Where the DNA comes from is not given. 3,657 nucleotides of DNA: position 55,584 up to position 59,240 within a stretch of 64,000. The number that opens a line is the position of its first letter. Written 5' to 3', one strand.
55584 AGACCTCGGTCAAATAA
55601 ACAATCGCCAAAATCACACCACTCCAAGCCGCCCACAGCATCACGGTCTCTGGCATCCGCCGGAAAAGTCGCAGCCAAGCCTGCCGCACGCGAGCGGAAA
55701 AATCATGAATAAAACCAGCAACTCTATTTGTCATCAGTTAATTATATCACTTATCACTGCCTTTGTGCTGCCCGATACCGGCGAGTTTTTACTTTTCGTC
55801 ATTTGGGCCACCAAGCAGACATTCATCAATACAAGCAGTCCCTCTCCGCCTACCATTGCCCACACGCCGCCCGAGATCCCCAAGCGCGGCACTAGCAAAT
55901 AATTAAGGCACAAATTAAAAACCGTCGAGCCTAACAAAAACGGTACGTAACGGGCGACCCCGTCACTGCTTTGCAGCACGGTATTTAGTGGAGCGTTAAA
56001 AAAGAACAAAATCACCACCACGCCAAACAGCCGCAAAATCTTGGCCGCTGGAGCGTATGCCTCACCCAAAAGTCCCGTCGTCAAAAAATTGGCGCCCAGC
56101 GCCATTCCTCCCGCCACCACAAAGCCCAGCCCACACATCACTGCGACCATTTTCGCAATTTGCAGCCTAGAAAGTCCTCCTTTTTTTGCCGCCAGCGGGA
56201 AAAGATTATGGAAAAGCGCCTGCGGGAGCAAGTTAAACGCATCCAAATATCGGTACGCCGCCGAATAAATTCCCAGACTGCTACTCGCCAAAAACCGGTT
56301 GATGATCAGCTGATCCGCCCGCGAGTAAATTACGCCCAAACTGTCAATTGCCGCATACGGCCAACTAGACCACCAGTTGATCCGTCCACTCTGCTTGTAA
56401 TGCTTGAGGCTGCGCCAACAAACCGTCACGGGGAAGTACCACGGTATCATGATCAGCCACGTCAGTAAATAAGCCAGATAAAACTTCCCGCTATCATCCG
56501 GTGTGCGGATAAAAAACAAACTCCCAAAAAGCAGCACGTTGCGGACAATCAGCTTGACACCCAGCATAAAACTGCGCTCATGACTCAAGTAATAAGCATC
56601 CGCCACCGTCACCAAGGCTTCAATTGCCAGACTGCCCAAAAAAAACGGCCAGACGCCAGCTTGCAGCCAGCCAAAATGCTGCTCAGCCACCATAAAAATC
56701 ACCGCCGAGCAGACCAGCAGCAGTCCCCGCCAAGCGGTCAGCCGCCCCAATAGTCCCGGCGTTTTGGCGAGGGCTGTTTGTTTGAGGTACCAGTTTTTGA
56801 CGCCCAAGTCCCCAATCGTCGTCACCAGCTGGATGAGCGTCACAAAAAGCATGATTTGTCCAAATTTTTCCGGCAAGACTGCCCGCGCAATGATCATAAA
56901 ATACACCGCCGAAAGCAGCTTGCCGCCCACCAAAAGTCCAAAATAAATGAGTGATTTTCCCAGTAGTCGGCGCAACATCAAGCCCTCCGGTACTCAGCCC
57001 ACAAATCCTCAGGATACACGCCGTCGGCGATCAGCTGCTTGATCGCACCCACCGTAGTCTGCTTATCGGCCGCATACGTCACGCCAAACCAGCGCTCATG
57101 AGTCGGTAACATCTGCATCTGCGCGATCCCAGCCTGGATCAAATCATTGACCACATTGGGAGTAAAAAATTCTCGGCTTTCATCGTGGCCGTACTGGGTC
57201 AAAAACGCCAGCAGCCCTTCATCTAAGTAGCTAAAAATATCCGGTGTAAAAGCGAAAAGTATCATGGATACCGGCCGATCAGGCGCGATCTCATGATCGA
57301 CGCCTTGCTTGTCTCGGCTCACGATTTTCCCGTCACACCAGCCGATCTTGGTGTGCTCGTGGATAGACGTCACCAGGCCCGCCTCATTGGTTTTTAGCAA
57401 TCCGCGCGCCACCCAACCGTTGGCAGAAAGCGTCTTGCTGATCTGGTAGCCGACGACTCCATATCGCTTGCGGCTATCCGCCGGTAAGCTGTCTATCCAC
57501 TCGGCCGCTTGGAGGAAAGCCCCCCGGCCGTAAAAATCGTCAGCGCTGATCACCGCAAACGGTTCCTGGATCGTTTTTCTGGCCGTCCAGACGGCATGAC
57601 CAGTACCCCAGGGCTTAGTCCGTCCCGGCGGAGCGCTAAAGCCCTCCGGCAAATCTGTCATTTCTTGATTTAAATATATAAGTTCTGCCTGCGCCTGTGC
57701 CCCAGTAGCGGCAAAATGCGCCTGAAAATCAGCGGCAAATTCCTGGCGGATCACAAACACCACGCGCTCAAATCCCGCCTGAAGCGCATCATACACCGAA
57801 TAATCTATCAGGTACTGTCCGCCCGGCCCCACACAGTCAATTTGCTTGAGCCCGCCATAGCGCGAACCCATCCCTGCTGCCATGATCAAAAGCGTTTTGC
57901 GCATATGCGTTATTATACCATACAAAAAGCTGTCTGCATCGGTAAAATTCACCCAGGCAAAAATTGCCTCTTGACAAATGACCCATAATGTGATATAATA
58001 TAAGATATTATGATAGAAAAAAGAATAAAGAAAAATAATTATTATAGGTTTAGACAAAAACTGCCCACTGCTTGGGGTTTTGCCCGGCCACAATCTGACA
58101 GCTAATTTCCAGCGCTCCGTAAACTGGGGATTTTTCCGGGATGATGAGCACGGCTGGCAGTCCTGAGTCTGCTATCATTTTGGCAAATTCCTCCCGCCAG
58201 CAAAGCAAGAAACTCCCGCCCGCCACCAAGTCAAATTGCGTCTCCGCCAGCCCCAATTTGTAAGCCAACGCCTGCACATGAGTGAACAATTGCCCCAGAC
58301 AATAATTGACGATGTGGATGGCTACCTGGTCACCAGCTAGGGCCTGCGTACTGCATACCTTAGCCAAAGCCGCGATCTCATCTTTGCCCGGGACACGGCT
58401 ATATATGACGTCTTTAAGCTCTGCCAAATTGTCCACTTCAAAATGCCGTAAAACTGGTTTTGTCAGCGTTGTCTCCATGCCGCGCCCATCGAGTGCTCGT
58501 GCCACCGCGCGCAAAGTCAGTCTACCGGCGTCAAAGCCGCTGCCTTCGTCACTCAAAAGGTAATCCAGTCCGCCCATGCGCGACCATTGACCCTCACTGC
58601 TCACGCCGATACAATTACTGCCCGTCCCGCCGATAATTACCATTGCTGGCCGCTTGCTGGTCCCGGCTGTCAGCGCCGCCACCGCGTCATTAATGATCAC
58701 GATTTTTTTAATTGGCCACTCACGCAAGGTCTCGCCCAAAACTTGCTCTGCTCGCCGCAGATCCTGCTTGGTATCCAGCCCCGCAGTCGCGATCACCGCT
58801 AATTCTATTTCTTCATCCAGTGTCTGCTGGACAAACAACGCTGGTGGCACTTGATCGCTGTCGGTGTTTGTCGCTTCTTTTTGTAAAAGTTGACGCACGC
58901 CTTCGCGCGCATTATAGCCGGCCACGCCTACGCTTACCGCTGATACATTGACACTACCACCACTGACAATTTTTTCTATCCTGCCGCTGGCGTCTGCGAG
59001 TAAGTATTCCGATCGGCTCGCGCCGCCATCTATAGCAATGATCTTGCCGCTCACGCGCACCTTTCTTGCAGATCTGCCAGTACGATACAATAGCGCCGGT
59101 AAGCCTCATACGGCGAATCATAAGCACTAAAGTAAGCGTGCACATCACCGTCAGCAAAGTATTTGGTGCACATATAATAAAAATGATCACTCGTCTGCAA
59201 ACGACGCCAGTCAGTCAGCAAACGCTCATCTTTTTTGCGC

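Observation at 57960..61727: Near-identical 40-bp consensus promoter duplicated on both sides of the alpha-glucan gene cluster, each followed by a K-rich micro-ORF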

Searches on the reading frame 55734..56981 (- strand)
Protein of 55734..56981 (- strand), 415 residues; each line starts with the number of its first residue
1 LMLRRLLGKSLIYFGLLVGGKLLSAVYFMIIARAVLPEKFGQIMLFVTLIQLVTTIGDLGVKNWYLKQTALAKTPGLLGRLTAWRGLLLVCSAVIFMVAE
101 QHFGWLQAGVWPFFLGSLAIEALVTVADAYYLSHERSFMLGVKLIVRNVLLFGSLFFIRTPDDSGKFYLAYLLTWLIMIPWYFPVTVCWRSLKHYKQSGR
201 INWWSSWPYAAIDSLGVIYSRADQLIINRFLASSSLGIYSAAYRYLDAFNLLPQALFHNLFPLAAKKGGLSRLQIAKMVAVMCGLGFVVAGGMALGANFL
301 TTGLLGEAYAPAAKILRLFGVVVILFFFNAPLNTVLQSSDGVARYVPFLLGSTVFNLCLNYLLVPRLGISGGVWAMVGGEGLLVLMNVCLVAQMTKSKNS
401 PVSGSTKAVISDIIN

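Call 9: search_protein_families(library=pfam, proteins=[window:55734-56981:-])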
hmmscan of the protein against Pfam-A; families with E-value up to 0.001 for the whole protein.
window:55734-56981:- (415 aa): 2 families
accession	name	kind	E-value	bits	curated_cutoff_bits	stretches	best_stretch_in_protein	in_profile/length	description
PF01943.22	Polysacc_synt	-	3.9e-08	33.5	28.2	1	10-263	5-269/274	Polysaccharide biosynthesis protein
PF13440.11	Polysacc_synt_3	-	4.7e-06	26.5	23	1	206-312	181-291/293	Polysaccharide biosynthesis protein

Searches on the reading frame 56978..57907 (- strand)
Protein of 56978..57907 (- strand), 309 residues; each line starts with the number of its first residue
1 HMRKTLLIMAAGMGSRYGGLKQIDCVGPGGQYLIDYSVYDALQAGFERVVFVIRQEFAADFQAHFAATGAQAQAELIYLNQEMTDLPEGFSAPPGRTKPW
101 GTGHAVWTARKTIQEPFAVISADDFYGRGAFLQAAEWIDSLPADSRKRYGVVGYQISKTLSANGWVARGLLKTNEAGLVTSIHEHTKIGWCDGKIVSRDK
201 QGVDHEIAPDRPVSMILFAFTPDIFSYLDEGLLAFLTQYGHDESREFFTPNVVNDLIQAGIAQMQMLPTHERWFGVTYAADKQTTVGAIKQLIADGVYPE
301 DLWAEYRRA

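Call 9: search_protein_families(library=pfam, proteins=[window:56978-57907:-])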
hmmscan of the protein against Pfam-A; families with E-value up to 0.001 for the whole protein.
window:56978-57907:- (309 aa): 2 families
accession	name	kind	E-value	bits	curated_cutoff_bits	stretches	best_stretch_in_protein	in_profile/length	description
PF00483.29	NTP_transferase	-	1.6e-05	25.1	21.2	1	7-184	3-162/245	Nucleotidyl transferase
PF12804.13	NTP_transf_3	-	4.3e-05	24.2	27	1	7-65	2-55/160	MobA-like NTP transferase domain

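Call 42: find_homologous_proteins(query=window:56978-57907:-, max_evalue=1e-40)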
Query window:56978-57907:- (309 aa): 7986 proteins with E <= 1e-40 among 8000 candidates; the best 120 are listed.
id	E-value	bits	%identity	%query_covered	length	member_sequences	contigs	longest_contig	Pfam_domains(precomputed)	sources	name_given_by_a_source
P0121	2.1e-208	709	100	100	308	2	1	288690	PF00483.30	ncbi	-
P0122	1.2e-147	509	74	98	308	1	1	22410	PF00483.30,PF12804.14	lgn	-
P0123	2.8e-127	442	63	98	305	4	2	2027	PF00483.30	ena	-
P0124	6.9e-124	431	64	96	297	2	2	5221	PF00483.30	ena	-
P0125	1.5e-123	430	64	98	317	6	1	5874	-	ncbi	-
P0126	2.5e-123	429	62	98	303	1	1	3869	-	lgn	-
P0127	1.7e-122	426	63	96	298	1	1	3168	PF00483.30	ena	-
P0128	4.2e-122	425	62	98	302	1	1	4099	-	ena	-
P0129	1.1e-115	404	57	98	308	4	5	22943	PF00483.30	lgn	-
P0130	2.7e-113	396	58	98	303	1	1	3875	PF00483.30,PF12804.14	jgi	jgi:UTP-glucose-1-phosphate uridylyltransferase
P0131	9.2e-110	385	55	98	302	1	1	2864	PF00483.30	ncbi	-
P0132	1.1e-108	381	57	95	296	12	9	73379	PF00483.30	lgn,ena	-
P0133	1.3e-108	381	58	97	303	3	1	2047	PF00483.30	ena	-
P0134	7.7e-108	378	56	98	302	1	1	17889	-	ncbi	-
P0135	4.9e-107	376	56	98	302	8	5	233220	PF00483.30,PF12804.14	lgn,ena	-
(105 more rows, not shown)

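Call 43: find_encoding_contigs(protein=P0121, flank=10000, max_places=3)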
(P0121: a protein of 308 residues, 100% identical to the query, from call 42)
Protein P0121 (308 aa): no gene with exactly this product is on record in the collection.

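Call 44: find_encoding_contigs(protein=P0122, flank=10000, max_places=3)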
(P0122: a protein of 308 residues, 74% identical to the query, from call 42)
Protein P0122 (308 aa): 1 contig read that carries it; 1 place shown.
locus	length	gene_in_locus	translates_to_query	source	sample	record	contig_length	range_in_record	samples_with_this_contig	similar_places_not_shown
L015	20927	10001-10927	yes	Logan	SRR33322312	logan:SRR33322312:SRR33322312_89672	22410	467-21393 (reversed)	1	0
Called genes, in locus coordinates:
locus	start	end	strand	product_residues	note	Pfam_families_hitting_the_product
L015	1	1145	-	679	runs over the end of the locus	PF00899:ThiF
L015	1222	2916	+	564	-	PF00501:AMP-binding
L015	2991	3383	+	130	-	PF00072:Response_reg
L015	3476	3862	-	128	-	PF18895:T4SS_pilin (weak)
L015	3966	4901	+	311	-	PF02401:LYTB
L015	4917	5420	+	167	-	PF02542:YgbB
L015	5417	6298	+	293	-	PF00288:GHMP_kinases_N, PF08544:GHMP_kinases_C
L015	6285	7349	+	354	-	PF04551:GcpE, PF26540:GcpE_C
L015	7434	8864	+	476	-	-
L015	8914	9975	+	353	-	PF07728:AAA_5 (weak), PF13401:AAA_22 (faint), PF00004:AAA, PF22667:Lon_lid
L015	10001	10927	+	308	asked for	PF00483:NTP_transferase (weak), PF12804:NTP_transf_3 (faint)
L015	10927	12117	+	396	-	PF01943:Polysacc_synt, PF13440:Polysacc_synt_3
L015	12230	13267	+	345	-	PF00044:Gp_dh_N, PF02800:Gp_dh_C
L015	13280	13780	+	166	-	-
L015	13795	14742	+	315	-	PF00535:Glycos_transf_2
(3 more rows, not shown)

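Call 45: list_cluster_members(proteins=[P0121, P0001, P0002, P0122])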
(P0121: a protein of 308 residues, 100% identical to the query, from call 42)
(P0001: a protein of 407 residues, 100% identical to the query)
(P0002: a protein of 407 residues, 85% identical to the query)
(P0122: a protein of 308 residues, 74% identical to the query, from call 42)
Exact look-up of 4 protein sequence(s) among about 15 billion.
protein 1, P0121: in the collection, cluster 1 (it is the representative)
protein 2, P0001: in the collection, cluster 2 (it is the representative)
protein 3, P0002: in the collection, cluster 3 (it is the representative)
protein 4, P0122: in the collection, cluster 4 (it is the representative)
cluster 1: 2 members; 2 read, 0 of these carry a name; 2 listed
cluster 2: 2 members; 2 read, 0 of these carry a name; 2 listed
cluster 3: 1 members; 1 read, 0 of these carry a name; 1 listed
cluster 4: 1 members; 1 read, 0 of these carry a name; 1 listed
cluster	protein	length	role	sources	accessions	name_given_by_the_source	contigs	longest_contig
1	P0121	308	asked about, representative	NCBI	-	-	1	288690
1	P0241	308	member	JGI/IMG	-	-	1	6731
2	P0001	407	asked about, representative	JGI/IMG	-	-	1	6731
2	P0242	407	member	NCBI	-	-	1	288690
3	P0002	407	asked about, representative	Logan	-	-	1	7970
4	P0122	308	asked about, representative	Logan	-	-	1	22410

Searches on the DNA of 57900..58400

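Call 33: search_rna_families(source=window, start=57900, end=58400, threshold=evalue, max_evalue=10)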
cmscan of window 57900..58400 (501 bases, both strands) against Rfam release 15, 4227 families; matches with E-value up to 10: 2.
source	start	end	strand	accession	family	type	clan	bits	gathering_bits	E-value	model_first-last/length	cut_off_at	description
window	58336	58388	-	RF01129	sR44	Gene; snRNA; snoRNA; CD-box;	-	15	45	0.32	1-55/55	no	Small nucleolar RNA sR44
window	58137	58164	+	RF00095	snoPyro_CD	Gene; snRNA; snoRNA; CD-box;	CL00132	14.6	45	2.4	1-58/58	no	Pyrococcus C/D box small nucleolar RNA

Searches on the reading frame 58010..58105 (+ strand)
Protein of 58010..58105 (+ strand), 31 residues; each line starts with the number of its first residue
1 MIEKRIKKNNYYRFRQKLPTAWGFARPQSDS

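Call 76: search_protein_representatives(protein=window:58010-58102:+)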
Query: 31 residues. Proteins with E-value up to 0.001 (for the whole library): 1; up to 1e-10: 0; up to 1e-30: 0. The best 1 are listed.
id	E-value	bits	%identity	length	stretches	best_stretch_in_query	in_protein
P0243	4.9e-08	47.1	50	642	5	11-24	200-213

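Call 83: search_protein_families(library=pfam, proteins=[window:58010-58105:+], max_evalue=0.01)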
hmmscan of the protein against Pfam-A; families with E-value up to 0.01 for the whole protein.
window:58010-58105:+ (31 aa): 0 families

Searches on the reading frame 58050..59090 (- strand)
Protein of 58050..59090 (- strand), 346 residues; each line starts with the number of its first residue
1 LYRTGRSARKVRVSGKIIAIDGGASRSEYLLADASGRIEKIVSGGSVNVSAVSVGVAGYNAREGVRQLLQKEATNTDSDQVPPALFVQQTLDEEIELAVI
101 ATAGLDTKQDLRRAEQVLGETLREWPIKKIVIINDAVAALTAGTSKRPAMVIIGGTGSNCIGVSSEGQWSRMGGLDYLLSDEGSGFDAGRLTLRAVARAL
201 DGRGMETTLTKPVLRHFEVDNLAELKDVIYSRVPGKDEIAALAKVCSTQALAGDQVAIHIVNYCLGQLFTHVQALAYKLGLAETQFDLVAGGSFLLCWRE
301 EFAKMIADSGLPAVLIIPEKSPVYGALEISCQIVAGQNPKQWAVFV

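Call 9: search_protein_families(library=pfam, proteins=[window:58050-59090:-])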
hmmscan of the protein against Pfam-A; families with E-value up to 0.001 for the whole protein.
window:58050-59090:- (346 aa): 1 family
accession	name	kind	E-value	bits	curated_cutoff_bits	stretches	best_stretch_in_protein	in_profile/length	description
PF01869.26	BcrAD_BadFG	-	8.4e-25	88.2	31.5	1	20-329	3-270/271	BadF/BadG/BcrA/BcrD ATPase family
